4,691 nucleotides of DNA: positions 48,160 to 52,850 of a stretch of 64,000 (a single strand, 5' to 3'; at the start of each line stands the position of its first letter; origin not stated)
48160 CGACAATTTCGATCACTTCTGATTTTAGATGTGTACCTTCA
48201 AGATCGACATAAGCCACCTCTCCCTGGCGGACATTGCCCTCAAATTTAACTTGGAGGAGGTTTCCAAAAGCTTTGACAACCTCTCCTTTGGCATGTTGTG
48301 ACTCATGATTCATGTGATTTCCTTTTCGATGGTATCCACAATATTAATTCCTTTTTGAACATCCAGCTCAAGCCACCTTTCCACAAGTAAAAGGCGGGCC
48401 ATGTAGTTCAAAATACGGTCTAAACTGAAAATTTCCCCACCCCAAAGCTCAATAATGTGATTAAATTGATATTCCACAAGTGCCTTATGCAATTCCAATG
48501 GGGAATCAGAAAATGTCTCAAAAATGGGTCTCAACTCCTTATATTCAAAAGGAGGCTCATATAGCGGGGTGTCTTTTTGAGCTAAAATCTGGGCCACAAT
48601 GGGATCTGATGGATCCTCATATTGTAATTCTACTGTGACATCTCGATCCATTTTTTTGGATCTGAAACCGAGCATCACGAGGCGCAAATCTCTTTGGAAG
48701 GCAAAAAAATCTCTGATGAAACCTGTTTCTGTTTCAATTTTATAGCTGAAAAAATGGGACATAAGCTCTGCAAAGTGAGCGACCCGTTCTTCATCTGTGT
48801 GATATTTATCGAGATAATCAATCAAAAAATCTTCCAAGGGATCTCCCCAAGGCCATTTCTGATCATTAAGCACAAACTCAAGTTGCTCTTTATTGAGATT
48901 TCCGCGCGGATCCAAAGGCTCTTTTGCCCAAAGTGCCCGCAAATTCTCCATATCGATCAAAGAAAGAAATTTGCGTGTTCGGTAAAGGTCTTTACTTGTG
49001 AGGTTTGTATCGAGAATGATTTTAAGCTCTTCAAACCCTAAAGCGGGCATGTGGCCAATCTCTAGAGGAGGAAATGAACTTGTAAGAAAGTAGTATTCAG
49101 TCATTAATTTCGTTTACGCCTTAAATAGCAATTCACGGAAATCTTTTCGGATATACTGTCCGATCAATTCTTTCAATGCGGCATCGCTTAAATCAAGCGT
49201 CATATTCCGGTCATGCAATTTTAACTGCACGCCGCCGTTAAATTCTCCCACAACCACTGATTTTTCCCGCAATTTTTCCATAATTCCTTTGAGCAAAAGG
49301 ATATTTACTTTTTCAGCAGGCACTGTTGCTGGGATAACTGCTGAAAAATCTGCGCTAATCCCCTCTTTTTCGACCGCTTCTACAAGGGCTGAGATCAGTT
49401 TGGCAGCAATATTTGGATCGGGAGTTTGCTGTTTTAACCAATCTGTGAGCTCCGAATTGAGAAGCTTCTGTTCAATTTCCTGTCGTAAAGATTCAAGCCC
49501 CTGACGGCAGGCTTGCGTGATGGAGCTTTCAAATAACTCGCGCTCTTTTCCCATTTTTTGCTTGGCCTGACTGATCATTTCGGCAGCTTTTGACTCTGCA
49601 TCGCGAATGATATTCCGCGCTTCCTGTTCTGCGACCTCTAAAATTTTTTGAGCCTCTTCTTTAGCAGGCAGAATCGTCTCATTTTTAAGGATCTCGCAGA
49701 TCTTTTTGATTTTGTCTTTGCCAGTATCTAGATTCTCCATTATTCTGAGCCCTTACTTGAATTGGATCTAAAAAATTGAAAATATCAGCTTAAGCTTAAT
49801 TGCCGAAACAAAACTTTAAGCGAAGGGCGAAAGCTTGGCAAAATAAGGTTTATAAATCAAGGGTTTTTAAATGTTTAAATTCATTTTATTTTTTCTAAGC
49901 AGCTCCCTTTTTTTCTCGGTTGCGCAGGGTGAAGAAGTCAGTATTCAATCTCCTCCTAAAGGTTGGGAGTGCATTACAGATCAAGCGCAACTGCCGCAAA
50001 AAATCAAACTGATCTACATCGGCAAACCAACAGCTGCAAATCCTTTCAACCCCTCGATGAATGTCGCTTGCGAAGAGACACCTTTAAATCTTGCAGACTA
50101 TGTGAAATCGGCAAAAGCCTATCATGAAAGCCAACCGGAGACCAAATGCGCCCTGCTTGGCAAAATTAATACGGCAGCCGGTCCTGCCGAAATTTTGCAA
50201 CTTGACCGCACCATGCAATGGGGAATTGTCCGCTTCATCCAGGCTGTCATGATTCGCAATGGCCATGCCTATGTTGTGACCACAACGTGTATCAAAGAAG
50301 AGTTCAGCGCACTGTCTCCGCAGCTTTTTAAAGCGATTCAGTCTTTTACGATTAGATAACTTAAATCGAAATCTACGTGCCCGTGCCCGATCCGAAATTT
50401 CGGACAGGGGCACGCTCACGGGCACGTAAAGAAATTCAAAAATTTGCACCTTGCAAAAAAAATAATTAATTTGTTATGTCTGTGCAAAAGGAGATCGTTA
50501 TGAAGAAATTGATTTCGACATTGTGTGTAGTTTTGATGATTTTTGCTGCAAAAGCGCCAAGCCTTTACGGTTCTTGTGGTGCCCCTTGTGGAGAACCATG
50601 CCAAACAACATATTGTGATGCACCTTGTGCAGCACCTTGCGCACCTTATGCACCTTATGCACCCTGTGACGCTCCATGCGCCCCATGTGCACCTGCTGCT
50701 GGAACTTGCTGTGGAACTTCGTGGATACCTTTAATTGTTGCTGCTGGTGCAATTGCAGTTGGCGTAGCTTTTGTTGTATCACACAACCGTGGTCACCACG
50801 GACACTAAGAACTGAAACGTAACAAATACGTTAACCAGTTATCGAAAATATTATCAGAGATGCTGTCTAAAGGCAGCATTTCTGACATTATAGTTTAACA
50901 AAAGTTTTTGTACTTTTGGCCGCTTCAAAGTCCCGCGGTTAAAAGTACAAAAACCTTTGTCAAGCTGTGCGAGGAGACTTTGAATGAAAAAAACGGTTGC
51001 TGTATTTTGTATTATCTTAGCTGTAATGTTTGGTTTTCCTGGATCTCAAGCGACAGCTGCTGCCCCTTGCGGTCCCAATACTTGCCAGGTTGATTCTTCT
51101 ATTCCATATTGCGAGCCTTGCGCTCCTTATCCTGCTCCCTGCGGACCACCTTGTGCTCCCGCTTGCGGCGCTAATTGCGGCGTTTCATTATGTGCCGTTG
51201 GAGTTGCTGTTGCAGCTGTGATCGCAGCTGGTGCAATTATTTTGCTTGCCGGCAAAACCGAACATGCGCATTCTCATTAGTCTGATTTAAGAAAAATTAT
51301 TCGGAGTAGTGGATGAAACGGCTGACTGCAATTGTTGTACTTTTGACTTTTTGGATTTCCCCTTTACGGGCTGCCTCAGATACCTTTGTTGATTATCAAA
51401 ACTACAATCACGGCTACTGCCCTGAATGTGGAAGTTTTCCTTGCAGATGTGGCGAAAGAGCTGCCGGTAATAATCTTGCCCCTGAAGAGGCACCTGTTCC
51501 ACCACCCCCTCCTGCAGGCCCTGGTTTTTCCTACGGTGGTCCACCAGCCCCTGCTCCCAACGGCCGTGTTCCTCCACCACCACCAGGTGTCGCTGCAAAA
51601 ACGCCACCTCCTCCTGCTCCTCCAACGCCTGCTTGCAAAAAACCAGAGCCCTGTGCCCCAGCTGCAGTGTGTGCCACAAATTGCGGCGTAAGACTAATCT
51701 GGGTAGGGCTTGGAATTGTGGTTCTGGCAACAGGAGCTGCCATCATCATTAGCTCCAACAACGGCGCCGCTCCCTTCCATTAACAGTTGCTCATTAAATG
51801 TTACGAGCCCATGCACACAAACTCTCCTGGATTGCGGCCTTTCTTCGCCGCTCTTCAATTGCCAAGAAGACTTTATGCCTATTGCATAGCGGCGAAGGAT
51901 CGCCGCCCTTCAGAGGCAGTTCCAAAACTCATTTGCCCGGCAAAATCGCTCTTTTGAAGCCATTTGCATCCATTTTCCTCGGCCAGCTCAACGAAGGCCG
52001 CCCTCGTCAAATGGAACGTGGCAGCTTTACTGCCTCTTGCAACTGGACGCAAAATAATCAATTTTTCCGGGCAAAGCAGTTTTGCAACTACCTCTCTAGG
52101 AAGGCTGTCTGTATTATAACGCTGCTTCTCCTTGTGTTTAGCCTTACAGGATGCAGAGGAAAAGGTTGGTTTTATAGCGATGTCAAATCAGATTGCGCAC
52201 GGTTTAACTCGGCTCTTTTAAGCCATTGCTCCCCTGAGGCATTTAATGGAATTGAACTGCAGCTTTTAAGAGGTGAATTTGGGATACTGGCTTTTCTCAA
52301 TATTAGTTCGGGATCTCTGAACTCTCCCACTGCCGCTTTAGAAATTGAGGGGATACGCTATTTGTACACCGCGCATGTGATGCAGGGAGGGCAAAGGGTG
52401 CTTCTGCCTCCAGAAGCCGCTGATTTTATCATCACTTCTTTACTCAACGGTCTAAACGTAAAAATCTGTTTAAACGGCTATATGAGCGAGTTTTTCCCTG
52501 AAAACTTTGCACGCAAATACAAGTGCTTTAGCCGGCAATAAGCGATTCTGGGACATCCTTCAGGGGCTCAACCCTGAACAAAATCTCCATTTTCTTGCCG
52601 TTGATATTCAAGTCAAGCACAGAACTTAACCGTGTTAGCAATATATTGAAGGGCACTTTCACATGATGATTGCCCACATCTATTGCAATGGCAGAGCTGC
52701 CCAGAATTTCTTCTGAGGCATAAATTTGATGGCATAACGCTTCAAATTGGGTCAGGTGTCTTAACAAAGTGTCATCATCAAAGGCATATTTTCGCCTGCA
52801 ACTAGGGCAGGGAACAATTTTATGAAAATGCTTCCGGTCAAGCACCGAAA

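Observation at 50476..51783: Three adjacent signal-peptide, Cys/Pro/Ala-rich, C-terminally anchored proteins with His-containing tails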

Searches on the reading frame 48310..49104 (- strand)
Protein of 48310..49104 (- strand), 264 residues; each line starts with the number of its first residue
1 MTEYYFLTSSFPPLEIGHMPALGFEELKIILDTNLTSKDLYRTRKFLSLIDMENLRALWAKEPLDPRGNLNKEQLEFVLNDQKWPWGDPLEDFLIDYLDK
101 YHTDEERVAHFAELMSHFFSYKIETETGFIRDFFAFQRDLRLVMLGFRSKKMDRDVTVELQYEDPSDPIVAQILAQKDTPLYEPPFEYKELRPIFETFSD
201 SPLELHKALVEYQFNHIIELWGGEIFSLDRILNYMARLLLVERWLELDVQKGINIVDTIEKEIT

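Call 3: search_protein_families(library=pfam, proteins=[window:48310-49104:-], max_evalue=1)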
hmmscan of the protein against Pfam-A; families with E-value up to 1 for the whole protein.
window:48310-49104:- (264 aa): 1 family
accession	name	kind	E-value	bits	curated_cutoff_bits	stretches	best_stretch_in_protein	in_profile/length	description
PF10962.13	DUF2764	-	8.7e-53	180.1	24.1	1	1-263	1-271/271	Protein of unknown function (DUF2764)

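Call 10: find_related_loci(query=window:48310-49104:-, collection=genome_contigs, flank=8000)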
Query window:48310-49104:- (264 aa) in genome_contigs; peptide patterns used: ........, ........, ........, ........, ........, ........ (x = any residue, [..] = any of these).
60 stretches matched a pattern; 11 encode a relative of the query (tblastn E <= 1e-3); 10 distinct loci.
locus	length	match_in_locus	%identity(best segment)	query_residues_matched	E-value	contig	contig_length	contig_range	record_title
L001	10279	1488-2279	65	1-264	1e-122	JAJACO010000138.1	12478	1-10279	MAG: Chlamydiales bacterium isolate O_S4.2_123 S4CHLAM123_138, whole genome shotgun sequence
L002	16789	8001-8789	68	1-263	5e-122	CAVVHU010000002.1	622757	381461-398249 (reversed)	MAG: uncultured Chlamydiales bacterium isolate MFD02923.bin.1.43 genome assembly, contig: contig_11014, whole genome sho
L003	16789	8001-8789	65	1-263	2e-120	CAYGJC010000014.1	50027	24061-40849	MAG TPA_asm: uncultured bacterium isolate ERP117304_co1_155 genome assembly, contig: NODE_802_length_50027_cov_31.541883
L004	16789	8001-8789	65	1-263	7e-119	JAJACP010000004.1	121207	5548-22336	MAG: Chlamydiales bacterium isolate O_S4.2_2 S4CHLAM2_4, whole genome shotgun sequence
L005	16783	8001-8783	66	4-264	1e-115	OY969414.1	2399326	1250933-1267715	MAG: uncultured Chlamydiales bacterium isolate MFD04463.bin.c.14 genome assembly, chromosome: 1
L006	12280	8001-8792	63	1-264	2e-114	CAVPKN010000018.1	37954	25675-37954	MAG: uncultured Chlamydiales bacterium isolate MFD10064.bin.2.108 genome assembly, contig: contig_27350, whole genome sh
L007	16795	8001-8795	63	1-264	6e-114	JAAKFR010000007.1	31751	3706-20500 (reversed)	MAG: Chlamydiae bacterium isolate K940_chlam_9 K940chlam9_7, whole genome shotgun sequence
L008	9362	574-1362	63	1-263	3e-114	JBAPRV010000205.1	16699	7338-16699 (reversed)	MAG: Chlamydiales bacterium isolate MFD01065_ilm_asm_bin35 k127_369831, whole genome shotgun sequence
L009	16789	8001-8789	63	1-263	3e-117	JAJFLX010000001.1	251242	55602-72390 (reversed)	MAG: Chlamydiae bacterium isolate OFTM85 OFTM85_0, whole genome shotgun sequence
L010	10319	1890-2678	67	1-263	5e-119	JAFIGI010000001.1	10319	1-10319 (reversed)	MAG: Chlamydiales bacterium isolate coassembly_bin.4 k141_77381, whole genome shotgun sequence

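Call 58: search_protein_families(library=pfam, proteins=[L001:9120-9569:-], max_evalue=0.01)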
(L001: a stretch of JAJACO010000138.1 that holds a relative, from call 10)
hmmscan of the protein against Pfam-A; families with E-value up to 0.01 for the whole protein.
L001:9120-9569:- (149 aa): 0 families

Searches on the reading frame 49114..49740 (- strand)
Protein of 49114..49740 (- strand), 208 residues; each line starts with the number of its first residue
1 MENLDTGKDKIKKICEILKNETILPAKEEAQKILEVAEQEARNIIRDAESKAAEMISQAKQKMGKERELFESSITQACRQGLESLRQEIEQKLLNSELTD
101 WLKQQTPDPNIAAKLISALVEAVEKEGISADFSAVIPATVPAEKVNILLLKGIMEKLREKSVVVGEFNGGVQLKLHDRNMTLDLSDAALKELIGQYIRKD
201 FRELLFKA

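Call 3: search_protein_families(library=pfam, proteins=[window:49114-49740:-], max_evalue=1)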
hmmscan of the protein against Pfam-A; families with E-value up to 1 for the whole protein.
window:49114-49740:- (208 aa): 10 families
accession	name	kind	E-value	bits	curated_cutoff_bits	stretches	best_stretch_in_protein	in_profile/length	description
PF05103.18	DivIVA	-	8.7e-06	26.2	28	1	10-71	57-117/131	DivIVA protein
PF16999.10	V-ATPase_G_2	-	1.9e-05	25.7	28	1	23-93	21-91/104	Vacuolar (H+)-ATPase G subunit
PF06188.17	HrpE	-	0.0011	19.4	23.5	1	16-128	19-132/191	HrpE/YscL/FliH and V-type ATPase subunit E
PF03179.20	V-ATPase_G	-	0.0016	19.4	28.6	1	22-95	8-81/105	Vacuolar (H+)-ATPase G subunit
PF00430.23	ATP-synt_B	-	0.0031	18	28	1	26-89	52-119/132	ATP synthase B/B' CF(0)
PF04286.17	DUF445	-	0.048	14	33.8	2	24-125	133-242/368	Protein of unknown function (DUF445)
PF06924.17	DUF1281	-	0.057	13.4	27.3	1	71-143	79-151/177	Protein of unknown function (DUF1281)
PF12072.13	RNase_Y_N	-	0.14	12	32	1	19-67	25-73/201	RNase Y N-terminal region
PF01991.23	vATP-synt_E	-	0.26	11.1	24.2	1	26-206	6-199/199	ATP synthase (E/31 kDa) subunit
PF10431.15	ClpB_D2-small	-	0.56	10.7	21.9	1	165-195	11-41/81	C-terminal, D2-small domain, of ClpB protein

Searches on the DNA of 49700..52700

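Call 42: search_rna_families(source=window, start=49700, end=52700, threshold=evalue, max_evalue=1)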
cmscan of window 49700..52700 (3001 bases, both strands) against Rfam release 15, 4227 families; matches with E-value up to 1: 8.
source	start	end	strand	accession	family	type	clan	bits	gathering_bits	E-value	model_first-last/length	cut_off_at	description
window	50886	50969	+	RF01061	mir-548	Gene; miRNA;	-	29.9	90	0.0051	1-84/84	no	mir-548 microRNA precursor family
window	50897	50960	+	RF03987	MIR6136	Gene; miRNA;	-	28.2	99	0.032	1-105/105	no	MIR6136 microRNA precursor family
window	50893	50965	-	RF01061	mir-548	Gene; miRNA;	-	27.7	90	0.02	1-84/84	no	mir-548 microRNA precursor family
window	50890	50967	+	RF00906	MIR1120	Gene; miRNA;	-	27.6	86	0.013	1-87/87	no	MIR1120/MIR1122 microRNA precursor family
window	50898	50960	-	RF04099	MIR837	Gene; miRNA;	-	26.1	117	0.031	1-122/122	no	MIR837 microRNA precursor family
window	50196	50258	-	RF00157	SNORD39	Gene; snRNA; snoRNA; CD-box;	CL00057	22.7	35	0.084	1-80/80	no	Small nucleolar RNA SNORD55/SNORD39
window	50340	50374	+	RF01072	TMV_UPD-PK3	Cis-reg;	-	17.9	34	0.35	1-31/31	no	Pseudoknot of upstream pseudoknot domain (UPD) of the 3'UTR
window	51888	52022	-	RF01700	Collinsella-1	Gene; sRNA;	-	15.4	35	0.6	1-196/196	no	Collinsella-1 RNA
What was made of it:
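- Tried and rejected: Rfam on the intergenic hairpins gave only sub-threshold miRNA-like hits, meaning generic hairpins (call 42).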

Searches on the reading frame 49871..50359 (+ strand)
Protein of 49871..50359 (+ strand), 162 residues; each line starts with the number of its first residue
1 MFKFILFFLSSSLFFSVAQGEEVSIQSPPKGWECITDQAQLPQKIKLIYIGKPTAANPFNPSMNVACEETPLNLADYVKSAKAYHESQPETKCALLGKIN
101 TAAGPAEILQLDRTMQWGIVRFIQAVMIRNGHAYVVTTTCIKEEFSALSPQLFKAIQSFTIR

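Call 3: search_protein_families(library=pfam, proteins=[window:49871-50359:+], max_evalue=1)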
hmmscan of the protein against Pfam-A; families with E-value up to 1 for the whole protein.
window:49871-50359:+ (162 aa): 0 families

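Call 4: search_protein_families(library=ncbifam, proteins=[window:49871-50359:+], max_evalue=1)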
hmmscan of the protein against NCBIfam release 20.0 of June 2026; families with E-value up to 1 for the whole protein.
window:49871-50359:+ (162 aa): 2 families
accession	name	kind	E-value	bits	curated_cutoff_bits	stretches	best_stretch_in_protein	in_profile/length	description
NF047501.1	lipo_LIC_13215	equivalog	0.0023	17.3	200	1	120-159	154-193/194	LIC_13215 family putative lipoprotein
NF009101.0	PRK12445.1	subfamily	0.076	11.5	1026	1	82-150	331-399/505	lysine--tRNA ligase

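Call 54: search_solved_structures(query=window:49871-50359:+, max_evalue=1)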
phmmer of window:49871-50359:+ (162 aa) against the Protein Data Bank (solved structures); distinct sequences matched with E-value up to 1: 0.
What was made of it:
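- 49871..50359 (+): Conserved upstream neighbour: a 162-aa secreted protein with 4 Cys. It is present next to the array in every related locus. No Pfam or PDB hit (calls 3, 54).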

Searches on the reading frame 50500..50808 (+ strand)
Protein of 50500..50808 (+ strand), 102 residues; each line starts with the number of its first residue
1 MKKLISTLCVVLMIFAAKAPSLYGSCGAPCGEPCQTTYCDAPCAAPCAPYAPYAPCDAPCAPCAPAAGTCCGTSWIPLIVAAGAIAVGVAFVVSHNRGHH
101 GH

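Call 3: search_protein_families(library=pfam, proteins=[window:50500-50808:+], max_evalue=1)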
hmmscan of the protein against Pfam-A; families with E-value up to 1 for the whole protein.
window:50500-50808:+ (102 aa): 0 families

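Call 4: search_protein_families(library=ncbifam, proteins=[window:50500-50808:+], max_evalue=1)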
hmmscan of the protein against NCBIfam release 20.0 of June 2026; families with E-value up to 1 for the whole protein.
window:50500-50808:+ (102 aa): 0 families

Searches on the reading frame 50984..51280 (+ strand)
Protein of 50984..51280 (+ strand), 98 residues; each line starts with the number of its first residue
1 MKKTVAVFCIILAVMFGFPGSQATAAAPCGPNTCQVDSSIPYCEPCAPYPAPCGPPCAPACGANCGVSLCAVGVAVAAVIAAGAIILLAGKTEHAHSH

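Call 3: search_protein_families(library=pfam, proteins=[window:50984-51280:+], max_evalue=1)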
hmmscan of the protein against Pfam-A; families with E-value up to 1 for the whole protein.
window:50984-51280:+ (98 aa): 1 family
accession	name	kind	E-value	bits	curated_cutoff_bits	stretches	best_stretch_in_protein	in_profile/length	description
PF25631.1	Inovirus_capsid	-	0.18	12.1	27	1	74-90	12-28/41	Inovirus capsid protein family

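Call 4: search_protein_families(library=ncbifam, proteins=[window:50984-51280:+], max_evalue=1)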
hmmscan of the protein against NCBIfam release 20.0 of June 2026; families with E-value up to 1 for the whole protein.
window:50984-51280:+ (98 aa): 0 families

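Call 5: find_homologous_proteins(query=window:50984-51280:+, max_evalue=10)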
Query window:50984-51280:+ (98 aa): 2 proteins with E <= 10 among 61 candidates.
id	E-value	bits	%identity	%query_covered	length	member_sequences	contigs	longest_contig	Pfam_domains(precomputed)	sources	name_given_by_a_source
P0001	1.6e-56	206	100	100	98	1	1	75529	-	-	-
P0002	4.9e-1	28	28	98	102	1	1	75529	-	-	-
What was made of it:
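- Tried and rejected: A word-indexed homologue search with ORF2 found only ORF2 itself and ORF1 (call 5).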

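Call 7: find_encoding_contigs(protein=window:50984-51280:+, flank=3000, max_places=4)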
Protein window:50984-51280:+ (98 aa): no gene with exactly this product is on record in the collection.
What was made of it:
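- Tried and rejected: An exact look-up of ORF2 in the contig index found nothing (call 7).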
